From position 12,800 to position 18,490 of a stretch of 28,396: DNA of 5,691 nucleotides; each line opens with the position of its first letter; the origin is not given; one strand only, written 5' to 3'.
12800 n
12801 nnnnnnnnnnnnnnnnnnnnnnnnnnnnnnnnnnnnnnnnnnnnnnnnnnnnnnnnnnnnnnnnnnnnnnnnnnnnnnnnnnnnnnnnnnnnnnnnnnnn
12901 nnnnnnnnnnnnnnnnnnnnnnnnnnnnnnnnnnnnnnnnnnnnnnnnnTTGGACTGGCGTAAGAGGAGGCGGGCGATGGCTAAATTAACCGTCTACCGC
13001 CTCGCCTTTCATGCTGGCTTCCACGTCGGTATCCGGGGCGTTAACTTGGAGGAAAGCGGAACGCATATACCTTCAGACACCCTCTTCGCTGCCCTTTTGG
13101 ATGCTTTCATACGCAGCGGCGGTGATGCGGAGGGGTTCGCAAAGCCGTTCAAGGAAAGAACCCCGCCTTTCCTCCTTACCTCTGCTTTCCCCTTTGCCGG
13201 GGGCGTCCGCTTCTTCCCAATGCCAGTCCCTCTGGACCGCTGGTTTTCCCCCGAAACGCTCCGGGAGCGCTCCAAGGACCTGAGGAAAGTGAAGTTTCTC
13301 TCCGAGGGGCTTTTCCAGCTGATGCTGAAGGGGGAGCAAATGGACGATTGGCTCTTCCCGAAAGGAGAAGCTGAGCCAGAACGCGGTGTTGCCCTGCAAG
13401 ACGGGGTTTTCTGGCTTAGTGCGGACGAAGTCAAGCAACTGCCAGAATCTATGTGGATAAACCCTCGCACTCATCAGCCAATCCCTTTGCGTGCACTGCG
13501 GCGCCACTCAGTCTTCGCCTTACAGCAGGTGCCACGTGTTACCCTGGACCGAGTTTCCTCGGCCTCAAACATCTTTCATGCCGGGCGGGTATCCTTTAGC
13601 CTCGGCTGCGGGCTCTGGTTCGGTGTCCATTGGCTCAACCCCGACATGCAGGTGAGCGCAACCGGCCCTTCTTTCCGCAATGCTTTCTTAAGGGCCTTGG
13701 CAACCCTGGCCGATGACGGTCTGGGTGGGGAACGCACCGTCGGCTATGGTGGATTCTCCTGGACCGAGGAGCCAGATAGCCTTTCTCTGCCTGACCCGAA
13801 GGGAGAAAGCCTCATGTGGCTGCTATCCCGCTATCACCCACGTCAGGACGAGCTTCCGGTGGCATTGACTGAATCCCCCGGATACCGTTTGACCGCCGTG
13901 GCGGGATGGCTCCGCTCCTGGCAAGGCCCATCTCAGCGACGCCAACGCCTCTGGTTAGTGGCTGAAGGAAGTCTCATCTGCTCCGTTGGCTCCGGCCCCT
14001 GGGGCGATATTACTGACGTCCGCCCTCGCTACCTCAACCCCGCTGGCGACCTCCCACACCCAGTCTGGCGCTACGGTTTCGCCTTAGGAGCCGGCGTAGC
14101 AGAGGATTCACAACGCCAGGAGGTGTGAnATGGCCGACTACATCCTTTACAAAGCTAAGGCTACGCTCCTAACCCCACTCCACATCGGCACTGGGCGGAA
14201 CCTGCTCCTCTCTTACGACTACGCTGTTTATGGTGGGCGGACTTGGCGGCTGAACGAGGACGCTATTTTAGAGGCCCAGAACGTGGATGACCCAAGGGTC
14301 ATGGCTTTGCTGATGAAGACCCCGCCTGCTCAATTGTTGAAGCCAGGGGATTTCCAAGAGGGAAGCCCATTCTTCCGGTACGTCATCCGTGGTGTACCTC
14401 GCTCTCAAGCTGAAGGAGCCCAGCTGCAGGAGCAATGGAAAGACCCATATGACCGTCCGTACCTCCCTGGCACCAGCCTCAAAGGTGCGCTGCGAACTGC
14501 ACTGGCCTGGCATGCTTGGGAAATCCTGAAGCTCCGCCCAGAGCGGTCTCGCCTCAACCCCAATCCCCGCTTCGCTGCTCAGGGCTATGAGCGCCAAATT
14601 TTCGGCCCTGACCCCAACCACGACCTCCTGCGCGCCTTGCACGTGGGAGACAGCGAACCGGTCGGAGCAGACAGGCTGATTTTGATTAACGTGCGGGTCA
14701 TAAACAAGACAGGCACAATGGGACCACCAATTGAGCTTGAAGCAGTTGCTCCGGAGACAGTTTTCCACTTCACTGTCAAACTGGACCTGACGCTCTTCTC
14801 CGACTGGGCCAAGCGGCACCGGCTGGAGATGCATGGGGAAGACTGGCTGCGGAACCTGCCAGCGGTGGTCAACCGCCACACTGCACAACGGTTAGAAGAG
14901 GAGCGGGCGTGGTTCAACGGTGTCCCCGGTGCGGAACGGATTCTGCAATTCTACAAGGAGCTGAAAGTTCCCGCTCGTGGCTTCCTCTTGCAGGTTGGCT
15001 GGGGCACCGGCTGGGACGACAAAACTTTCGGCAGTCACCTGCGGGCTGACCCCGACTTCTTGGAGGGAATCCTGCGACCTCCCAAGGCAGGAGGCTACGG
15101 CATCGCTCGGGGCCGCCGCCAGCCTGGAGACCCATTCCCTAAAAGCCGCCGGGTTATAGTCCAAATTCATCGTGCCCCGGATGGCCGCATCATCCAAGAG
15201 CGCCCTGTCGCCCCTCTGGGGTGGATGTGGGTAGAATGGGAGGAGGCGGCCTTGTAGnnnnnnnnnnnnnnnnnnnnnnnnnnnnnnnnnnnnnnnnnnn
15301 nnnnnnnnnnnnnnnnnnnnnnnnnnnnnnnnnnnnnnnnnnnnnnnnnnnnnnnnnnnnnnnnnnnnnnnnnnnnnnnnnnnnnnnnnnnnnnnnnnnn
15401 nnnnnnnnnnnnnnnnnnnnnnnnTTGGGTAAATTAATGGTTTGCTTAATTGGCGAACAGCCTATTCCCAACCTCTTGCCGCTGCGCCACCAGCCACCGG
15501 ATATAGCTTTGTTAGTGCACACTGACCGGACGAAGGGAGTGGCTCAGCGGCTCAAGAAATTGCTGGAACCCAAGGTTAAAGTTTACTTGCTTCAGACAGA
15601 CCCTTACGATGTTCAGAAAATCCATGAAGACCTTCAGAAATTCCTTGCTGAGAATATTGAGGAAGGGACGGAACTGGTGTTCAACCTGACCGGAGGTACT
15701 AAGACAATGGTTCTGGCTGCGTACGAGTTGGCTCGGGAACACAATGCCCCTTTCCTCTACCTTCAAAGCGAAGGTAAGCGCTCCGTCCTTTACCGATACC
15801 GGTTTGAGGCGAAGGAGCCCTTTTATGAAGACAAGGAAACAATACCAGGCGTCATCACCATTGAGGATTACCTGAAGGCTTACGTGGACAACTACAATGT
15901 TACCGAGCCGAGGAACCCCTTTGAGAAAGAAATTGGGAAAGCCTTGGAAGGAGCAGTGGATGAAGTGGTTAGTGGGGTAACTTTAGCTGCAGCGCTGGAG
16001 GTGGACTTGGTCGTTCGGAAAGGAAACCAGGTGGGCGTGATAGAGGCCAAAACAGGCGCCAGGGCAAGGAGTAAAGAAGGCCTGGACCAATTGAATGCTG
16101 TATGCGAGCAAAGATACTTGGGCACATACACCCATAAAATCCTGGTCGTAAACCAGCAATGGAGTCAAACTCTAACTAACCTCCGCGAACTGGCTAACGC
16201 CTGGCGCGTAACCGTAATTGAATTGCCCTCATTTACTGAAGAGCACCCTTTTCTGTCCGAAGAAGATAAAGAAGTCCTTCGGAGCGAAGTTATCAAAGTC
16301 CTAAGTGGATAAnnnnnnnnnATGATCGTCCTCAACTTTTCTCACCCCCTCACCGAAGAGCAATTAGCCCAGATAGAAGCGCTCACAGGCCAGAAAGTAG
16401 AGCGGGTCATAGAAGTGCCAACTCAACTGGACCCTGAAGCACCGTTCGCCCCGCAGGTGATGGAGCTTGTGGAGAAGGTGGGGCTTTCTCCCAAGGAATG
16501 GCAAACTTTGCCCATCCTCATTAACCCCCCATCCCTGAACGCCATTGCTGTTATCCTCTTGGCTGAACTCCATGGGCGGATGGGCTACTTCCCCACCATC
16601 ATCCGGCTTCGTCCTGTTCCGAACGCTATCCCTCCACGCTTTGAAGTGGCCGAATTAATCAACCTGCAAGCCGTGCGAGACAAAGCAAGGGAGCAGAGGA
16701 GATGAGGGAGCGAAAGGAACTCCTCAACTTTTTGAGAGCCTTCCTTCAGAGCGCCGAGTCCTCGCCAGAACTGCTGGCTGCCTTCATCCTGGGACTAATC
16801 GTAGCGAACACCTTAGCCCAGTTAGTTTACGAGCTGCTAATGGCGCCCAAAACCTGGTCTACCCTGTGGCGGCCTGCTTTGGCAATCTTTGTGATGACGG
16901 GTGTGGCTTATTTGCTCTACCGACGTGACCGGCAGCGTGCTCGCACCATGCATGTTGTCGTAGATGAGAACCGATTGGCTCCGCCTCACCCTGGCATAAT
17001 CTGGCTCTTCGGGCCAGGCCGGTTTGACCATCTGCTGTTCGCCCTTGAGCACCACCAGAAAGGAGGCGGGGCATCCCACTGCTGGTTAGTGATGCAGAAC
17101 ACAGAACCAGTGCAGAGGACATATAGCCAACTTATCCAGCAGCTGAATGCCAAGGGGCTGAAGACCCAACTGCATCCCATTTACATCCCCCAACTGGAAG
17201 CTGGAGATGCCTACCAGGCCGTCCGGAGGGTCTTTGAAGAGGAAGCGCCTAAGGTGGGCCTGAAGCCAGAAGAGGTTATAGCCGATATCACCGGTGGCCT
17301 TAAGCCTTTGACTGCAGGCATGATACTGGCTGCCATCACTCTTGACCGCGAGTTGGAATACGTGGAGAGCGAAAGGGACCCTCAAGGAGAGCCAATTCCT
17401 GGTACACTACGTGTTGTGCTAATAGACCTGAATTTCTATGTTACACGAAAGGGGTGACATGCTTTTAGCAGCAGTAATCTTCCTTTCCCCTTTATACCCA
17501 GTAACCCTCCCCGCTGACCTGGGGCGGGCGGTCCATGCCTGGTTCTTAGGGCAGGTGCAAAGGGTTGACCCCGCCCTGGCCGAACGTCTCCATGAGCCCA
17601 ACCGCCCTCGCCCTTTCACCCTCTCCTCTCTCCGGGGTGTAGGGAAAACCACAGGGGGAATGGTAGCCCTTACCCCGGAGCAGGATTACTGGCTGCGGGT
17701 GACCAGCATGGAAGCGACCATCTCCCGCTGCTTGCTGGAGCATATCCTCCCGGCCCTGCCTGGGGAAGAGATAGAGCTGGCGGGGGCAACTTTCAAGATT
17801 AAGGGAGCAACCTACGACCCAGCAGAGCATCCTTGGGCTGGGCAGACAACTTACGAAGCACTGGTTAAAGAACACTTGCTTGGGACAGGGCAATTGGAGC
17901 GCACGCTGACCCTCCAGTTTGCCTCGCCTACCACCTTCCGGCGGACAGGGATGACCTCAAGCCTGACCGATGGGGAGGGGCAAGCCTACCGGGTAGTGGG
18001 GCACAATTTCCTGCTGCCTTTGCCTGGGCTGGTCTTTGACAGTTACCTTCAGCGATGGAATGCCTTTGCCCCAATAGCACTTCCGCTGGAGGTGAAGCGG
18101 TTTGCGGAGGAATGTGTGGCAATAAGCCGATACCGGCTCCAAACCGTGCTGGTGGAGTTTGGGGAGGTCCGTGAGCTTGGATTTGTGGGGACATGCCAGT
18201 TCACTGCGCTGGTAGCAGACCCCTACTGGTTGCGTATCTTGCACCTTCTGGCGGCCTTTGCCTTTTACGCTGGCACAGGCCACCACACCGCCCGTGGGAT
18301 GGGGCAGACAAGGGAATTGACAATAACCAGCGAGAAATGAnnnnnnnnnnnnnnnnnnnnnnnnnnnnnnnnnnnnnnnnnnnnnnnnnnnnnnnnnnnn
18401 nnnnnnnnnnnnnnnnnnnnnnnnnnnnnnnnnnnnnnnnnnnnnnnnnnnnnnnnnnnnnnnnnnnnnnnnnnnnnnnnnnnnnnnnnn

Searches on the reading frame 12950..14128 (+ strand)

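Call 5: search_protein_families(library=pfam, proteins=[window:12950-14128:+], max_evalue=0.01)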
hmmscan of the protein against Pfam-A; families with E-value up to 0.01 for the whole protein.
window:12950-14128:+ (392 aa): 1 family
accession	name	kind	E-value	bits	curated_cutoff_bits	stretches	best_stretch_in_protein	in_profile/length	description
PF17953.6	Csm4_C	-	1.6e-09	38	25.9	1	289-383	6-91/91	CRISPR Csm4 C-terminal domain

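Call 44: search_protein_families(library=ncbifam, proteins=[window:12950-14128:+], max_evalue=0.001)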
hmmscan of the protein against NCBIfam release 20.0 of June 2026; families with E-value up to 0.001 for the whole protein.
window:12950-14128:+ (392 aa): 1 family
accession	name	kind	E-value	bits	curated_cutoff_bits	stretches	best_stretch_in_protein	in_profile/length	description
TIGR01903.2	cas5_csm4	equivalog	7.5e-49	166.7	55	1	14-379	2-300/304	type III-A CRISPR-associated RAMP protein Csm4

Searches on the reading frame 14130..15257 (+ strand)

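Call 5: search_protein_families(library=pfam, proteins=[window:14130-15257:+], max_evalue=0.01)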
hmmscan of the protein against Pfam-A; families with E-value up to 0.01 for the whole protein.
window:14130-15257:+ (375 aa): 1 family
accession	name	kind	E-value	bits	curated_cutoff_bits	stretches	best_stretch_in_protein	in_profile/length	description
PF03787.20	RAMPs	-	1.1e-15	59.1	22.1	1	10-213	1-146/189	RAMP superfamily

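Call 44: search_protein_families(library=ncbifam, proteins=[window:14130-15257:+], max_evalue=0.001)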
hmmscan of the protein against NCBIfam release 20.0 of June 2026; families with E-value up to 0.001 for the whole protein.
window:14130-15257:+ (375 aa): 1 family
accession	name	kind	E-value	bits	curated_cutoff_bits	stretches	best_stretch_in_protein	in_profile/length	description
TIGR01899.1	cas_TM1807_csm5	equivalog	5.9e-29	101.7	38.3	1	12-343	4-354/364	type III-A CRISPR-associated RAMP protein Csm5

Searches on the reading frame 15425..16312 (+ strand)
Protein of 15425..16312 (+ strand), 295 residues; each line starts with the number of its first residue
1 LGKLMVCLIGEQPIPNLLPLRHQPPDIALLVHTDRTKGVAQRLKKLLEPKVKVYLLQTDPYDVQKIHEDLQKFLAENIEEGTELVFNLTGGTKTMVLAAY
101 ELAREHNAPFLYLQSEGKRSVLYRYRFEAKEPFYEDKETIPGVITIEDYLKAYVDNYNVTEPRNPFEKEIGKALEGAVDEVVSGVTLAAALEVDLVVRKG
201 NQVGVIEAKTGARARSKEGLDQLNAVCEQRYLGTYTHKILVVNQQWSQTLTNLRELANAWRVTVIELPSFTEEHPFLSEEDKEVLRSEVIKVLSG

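Call 4: search_protein_families(library=pfam, proteins=[window:15425-16312:+], max_evalue=0.01)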
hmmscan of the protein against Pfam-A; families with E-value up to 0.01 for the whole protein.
window:15425-16312:+ (295 aa): 2 families
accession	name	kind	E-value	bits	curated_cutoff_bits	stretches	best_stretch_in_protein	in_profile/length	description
PF23400.1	CARF_Card1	-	3.1e-16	60.1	24.6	1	5-149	2-146/146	Card1 CARF domain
PF19810.5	HFX_2341_N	-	0.0009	20.1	30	1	19-115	17-117/120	HFX_2341-like, N-terminal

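Call 44: search_protein_families(library=ncbifam, proteins=[window:15425-16312:+], max_evalue=0.001)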
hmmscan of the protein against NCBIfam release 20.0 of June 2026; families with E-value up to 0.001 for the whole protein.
window:15425-16312:+ (295 aa): 0 families

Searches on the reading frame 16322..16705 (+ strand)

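Call 4: search_protein_families(library=pfam, proteins=[window:16322-16705:+], max_evalue=0.01)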
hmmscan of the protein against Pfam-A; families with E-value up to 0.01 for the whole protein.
window:16322-16705:+ (127 aa): 0 families

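Call 44: search_protein_families(library=ncbifam, proteins=[window:16322-16705:+], max_evalue=0.001)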
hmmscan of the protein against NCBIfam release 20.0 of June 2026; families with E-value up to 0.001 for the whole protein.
window:16322-16705:+ (127 aa): 1 family
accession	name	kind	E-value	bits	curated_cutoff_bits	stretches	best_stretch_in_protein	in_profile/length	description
NF040560.1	CAS_Csx15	equivalog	2.2e-54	183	35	1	2-126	1-125/125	CRISPR-associated protein Csx15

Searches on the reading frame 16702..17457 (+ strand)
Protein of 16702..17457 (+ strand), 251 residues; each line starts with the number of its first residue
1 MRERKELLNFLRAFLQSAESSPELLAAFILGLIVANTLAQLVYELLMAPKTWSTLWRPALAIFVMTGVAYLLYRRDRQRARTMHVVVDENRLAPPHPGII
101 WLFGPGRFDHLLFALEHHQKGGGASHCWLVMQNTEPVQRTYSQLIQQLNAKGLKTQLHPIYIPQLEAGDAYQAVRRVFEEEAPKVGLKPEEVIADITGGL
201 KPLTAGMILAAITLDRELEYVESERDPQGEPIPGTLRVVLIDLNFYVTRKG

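Call 4: search_protein_families(library=pfam, proteins=[window:16702-17457:+], max_evalue=0.01)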
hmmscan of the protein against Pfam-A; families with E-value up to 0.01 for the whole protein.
window:16702-17457:+ (251 aa): 1 family
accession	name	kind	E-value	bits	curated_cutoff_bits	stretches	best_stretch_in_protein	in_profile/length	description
PF22662.2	Csa3_N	-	0.0017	18.8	27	1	141-218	41-115/120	Csa3 CRISPR-associated Rossmann-like domain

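Call 44: search_protein_families(library=ncbifam, proteins=[window:16702-17457:+], max_evalue=0.001)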
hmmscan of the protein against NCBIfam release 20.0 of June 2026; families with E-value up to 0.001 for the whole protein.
window:16702-17457:+ (251 aa): 2 families
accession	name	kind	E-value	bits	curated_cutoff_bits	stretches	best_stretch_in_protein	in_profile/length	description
TIGR02710.1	TIGR02710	equivalog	9.5e-09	34.7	83.9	1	166-240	48-121/384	TIGR02710 family CRISPR-associated CARF protein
TIGR01884.1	cas_HTH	subfamily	1.5e-05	24.5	60.2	1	142-243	48-140/202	CRISPR-associated CARF protein Csa3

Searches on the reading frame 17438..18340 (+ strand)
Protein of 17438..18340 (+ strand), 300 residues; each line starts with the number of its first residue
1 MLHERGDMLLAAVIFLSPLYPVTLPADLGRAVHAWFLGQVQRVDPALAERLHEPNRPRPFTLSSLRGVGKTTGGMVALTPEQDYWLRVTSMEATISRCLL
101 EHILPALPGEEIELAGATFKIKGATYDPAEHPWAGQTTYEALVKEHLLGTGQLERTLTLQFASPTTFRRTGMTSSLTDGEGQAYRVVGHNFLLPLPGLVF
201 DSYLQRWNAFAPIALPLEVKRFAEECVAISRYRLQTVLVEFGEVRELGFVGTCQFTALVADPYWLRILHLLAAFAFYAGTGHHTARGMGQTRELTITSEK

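Call 4: search_protein_families(library=pfam, proteins=[window:17438-18340:+], max_evalue=0.01)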
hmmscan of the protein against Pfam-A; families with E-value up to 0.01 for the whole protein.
window:17438-18340:+ (300 aa): 3 families
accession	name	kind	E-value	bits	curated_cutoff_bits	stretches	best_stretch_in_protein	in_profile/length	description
PF10040.14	CRISPR_Cas6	-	5.2e-17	62.8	25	1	159-291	1-89/89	CRISPR-associated endoribonuclease Cas6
PF19308.4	CRISPR_Cas6_N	-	3.7e-10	40.6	23.9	1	12-142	5-145/147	CRISPR Cas6 N-terminal domain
PF21350.2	Cas6_I-A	-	0.0002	22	27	1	39-104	17-83/101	CRISPR-associated protein Cas6, N-terminal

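Call 23: find_related_loci(query=window:17438-18340:+, collection=genome_contigs, flank=10000)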
Query window:17438-18340:+ (300 aa) in genome_contigs; peptide patterns used: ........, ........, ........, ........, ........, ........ (x = any residue, [..] = any of these).
56 stretches matched a pattern; 7 encode a relative of the query (tblastn E <= 1e-3); 7 distinct loci.
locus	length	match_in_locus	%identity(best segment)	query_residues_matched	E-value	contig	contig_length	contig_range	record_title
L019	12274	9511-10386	83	8-300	2e-164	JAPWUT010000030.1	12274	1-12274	MAG: Anaerolineae bacterium isolate RSWS10 scaffold_878_c1, whole genome shotgun sequence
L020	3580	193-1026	84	18-296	3e-164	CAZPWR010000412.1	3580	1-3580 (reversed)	MAG TPA_asm: uncultured Anaerolineae bacterium isolate binchicken_co25_129 genome assembly, contig: k141_133940, whole g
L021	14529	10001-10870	67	4-292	2e-128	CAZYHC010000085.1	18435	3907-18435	MAG TPA_asm: uncultured Anaerolineales bacterium isolate binchicken_co294_99 genome assembly, contig: NODE_3284_length_1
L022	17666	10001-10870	67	4-292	2e-128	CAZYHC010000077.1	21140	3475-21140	MAG TPA_asm: uncultured Anaerolineales bacterium isolate binchicken_co294_99 genome assembly, contig: NODE_2831_length_2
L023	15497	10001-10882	60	6-300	3e-114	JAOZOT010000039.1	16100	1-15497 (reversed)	MAG: Anaerolineae bacterium isolate GMC4.maxbin2.235_sub GMC4_4079_length_16100_cov_23.956560, whole genome shotgun sequ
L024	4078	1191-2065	67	8-300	7e-113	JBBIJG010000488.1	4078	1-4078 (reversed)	MAG: Caldilineae bacterium isolate BR1F70218_bin_157 NODE_6224_length_4078_cov_3.121054, whole genome shotgun sequence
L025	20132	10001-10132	44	43-86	2e-4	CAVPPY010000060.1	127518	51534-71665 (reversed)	MAG: Pirellulaceae bacterium isolate MFD09779.bin.2.80 genome assembly, contig: contig_61904, whole genome shotgun seque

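Call 44: search_protein_families(library=ncbifam, proteins=[window:17438-18340:+], max_evalue=0.001)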
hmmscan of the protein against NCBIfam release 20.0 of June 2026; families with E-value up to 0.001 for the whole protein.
window:17438-18340:+ (300 aa): 1 family
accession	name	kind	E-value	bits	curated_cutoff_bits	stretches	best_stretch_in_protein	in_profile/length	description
TIGR01877.1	cas_cas6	equivalog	1.1e-13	52.2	58.65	1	50-291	1-199/200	CRISPR-associated endoribonuclease Cas6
